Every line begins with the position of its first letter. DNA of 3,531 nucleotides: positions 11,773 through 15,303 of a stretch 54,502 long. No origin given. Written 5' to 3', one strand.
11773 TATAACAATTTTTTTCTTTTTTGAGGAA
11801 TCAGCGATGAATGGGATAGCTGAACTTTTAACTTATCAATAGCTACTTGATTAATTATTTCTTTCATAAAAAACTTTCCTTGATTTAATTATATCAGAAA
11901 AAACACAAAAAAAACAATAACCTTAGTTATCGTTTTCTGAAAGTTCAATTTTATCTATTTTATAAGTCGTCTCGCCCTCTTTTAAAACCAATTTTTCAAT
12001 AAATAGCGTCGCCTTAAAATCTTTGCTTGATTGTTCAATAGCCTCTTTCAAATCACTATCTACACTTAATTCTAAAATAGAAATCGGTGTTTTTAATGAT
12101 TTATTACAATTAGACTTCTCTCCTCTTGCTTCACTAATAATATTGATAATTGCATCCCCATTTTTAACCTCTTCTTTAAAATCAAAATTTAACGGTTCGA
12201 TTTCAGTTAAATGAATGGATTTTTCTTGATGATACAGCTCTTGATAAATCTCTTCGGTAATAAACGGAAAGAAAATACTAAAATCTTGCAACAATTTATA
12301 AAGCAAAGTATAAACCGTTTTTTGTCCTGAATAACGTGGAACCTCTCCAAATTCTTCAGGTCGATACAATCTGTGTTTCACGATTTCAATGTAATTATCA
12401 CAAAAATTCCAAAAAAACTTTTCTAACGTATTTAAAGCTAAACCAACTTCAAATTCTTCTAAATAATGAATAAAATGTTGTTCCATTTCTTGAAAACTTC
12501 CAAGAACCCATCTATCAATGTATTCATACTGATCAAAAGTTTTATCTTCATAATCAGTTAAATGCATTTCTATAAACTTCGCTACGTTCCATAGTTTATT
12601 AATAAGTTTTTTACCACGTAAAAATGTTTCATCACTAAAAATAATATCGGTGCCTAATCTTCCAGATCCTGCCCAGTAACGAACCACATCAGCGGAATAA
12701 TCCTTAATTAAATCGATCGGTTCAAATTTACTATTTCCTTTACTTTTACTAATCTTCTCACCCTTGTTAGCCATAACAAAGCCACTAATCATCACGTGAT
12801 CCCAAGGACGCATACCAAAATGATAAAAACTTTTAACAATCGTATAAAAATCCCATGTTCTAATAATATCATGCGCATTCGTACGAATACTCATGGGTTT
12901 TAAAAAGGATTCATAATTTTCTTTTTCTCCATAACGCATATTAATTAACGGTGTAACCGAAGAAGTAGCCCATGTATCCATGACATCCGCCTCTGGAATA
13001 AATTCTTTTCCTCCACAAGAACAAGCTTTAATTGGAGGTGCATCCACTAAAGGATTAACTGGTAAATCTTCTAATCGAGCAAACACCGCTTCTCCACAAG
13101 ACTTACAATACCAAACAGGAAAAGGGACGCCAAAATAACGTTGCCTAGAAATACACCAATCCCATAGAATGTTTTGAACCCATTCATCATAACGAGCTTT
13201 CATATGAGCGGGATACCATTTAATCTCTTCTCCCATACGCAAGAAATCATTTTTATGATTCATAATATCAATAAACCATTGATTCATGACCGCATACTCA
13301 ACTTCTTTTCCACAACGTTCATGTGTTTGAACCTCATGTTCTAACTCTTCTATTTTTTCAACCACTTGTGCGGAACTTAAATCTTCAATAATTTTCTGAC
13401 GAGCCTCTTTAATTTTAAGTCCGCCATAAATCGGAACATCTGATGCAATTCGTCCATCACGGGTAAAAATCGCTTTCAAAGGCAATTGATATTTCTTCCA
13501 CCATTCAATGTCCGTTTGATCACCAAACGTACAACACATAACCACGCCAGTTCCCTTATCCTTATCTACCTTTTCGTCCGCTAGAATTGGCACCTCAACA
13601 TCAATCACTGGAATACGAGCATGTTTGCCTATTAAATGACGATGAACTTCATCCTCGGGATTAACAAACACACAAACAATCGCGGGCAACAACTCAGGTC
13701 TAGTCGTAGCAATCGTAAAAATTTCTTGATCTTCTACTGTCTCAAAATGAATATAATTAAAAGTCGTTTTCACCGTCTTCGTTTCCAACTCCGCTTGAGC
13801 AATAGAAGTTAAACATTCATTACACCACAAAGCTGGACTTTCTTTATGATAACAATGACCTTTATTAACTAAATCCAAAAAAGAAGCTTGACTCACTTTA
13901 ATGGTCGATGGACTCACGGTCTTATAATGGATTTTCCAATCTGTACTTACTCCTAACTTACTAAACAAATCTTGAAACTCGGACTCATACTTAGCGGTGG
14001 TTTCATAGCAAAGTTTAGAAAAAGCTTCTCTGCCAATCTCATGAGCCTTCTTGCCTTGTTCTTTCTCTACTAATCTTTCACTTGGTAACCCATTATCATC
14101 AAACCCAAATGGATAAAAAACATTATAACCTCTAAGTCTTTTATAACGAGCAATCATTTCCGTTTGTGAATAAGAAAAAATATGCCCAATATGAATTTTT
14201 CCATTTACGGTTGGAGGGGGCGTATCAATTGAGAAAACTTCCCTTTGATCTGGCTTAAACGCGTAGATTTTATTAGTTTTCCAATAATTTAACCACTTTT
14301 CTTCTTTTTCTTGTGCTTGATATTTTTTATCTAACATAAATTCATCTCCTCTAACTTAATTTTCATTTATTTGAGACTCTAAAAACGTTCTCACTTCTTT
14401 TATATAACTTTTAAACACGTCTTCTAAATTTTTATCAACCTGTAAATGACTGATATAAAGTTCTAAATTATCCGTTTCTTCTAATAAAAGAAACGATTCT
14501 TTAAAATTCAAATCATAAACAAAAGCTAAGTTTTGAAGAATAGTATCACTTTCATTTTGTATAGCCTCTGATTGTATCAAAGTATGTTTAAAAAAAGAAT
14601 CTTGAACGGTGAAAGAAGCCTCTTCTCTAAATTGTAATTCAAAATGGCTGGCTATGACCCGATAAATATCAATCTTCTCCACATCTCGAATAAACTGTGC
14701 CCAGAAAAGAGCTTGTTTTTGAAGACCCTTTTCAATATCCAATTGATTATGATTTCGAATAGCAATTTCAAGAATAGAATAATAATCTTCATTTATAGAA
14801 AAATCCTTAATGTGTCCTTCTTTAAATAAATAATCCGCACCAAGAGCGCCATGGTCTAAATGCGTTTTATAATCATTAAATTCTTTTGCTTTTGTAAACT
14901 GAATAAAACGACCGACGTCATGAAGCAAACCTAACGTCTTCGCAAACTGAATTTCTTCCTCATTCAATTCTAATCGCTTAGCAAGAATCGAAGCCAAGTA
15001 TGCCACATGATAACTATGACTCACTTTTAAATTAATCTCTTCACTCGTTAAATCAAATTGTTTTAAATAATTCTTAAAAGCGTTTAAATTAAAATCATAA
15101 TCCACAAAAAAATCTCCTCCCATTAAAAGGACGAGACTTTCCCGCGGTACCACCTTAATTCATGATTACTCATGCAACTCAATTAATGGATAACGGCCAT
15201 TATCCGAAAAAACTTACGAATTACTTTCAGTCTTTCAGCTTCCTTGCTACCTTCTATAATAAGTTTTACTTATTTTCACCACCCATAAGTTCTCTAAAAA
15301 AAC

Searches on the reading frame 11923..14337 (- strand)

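Call 27: search_protein_families(library=ncbifam, proteins=[window:11923-14337:-], max_evalue=1e-10)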
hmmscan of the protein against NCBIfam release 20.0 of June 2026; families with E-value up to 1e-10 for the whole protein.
window:11923-14337:- (804 aa): 15 families
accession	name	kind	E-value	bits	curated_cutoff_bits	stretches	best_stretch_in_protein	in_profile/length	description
NF009687.0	PRK13208.1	equivalog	3.4e-293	974.7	738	1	2-793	6-796/801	valine--tRNA ligase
NF000540.1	alt_ValS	exception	2.5e-213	710.5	900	1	7-781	5-824/827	valine--tRNA ligase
TIGR00422.1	valS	equivalog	5.4e-208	693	612.1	1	3-791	2-792/863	valine--tRNA ligase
NF004349.1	PRK05729.1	equivalog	4.1e-161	538.1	704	1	4-786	2-770/860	valine--tRNA ligase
TIGR00392.1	ileS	equivalog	2.4e-114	383.3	621.4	2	248-753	310-845/861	isoleucine--tRNA ligase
NF011492.0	PRK14900.1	equivalog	8.4e-112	374.9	1783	1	2-707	9-713/1044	valine--tRNA ligase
NF000258.1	MupB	exception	4.7e-70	236.6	1900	2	252-773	299-835/1033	mupirocin-resistant isoleucine--tRNA ligase MupB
NF040702.1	ileS_w_GNAT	exception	1.1e-67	228.5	1999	2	239-728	482-983/1100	isoleucine--tRNA ligase, N-acetyltransferase domain-containing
NF008957.0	PRK12300.1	subfamily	1.6e-63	215.1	677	3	5-230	3-241/946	leucine--tRNA ligase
NF000257.1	MupA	exception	5.8e-61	206.4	1900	2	254-765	297-825/1024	mupirocin-resistant isoleucine--tRNA ligase MupA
TIGR00395.1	leuS_arch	equivalog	6.2e-52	176.7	648.5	1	11-230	3-235/938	leucine--tRNA ligase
TIGR00396.1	leuS_bact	equivalog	3.3e-50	171.1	548.4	1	6-184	1-167/843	leucine--tRNA ligase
TIGR00398.1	metG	equivalog_domain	6.9e-30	104.3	336.35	1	37-191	3-137/530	methionine--tRNA ligase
NF001100.0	PRK00133.1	equivalog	1.8e-23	83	587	1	42-176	14-133/676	methionine--tRNA ligase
NF008900.0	PRK12267.1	equivalog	7.2e-21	74.3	598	1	33-187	4-143/648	methionine--tRNA ligase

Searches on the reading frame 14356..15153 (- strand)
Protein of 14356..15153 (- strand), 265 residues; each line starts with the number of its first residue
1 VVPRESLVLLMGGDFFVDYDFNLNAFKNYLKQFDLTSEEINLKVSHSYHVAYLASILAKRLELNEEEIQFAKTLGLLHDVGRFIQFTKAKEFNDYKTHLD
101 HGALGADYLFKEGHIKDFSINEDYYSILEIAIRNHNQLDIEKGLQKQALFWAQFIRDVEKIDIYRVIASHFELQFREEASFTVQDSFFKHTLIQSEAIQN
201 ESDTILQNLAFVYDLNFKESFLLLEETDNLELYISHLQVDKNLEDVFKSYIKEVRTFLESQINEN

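Call 28: search_protein_families(library=ncbifam, proteins=[window:14356-15153:-], max_evalue=1e-10)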
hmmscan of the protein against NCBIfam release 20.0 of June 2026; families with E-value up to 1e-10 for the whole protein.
window:14356-15153:- (265 aa): 0 families

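Call 47: search_protein_families(library=pfam, proteins=[window:14356-15153:-], max_evalue=0.000001)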
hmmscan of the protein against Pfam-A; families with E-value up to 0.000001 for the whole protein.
window:14356-15153:- (265 aa): 1 family
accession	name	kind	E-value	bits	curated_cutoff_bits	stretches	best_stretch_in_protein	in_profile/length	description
PF01966.28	HD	-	8.6e-10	39.4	22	1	45-148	3-93/116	HD domain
